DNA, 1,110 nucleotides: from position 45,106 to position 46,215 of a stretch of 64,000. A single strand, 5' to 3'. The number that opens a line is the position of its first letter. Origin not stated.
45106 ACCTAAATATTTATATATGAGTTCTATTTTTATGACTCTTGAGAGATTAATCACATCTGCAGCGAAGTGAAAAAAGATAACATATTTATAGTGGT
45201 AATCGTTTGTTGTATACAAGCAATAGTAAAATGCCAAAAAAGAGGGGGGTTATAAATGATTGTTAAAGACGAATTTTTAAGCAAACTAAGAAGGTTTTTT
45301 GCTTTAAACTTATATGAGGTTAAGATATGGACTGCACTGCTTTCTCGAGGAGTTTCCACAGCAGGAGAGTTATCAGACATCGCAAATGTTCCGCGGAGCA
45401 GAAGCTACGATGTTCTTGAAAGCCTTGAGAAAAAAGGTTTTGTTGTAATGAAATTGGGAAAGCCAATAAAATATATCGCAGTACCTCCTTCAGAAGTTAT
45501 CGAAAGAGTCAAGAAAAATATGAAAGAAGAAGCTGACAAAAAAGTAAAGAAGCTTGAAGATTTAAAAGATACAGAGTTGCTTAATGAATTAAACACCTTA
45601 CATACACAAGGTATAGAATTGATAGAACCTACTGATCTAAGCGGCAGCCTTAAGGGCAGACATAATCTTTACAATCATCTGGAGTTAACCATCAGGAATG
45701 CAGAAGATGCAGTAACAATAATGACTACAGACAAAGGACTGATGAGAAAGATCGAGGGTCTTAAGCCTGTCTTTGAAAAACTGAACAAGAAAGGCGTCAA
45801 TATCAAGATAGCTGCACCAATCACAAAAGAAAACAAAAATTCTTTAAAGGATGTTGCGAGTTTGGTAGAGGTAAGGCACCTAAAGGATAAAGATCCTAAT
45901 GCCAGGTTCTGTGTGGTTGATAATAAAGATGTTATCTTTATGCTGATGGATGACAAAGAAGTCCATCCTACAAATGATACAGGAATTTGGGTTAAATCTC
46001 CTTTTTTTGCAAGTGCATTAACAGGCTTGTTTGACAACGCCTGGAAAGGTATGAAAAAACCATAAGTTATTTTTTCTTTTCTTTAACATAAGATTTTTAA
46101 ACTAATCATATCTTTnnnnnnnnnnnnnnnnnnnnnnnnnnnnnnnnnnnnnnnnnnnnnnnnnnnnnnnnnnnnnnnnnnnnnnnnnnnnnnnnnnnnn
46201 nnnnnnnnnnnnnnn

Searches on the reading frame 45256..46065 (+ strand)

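Call 37: search_protein_families(library=pfam, proteins=[window:45256-46065:+], max_evalue=0.001)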
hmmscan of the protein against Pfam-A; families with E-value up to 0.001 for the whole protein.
window:45256-46065:+ (269 aa): 2 families
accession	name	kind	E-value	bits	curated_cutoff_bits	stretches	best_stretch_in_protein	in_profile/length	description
PF01978.25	TrmB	-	1.2e-18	67.2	25.6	1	14-78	3-67/68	Sugar-specific transcriptional regulator TrmB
PF11495.14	Regulator_TrmB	-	4.6e-06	26.5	22.2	1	133-264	6-130/233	Archaeal transcriptional regulator TrmB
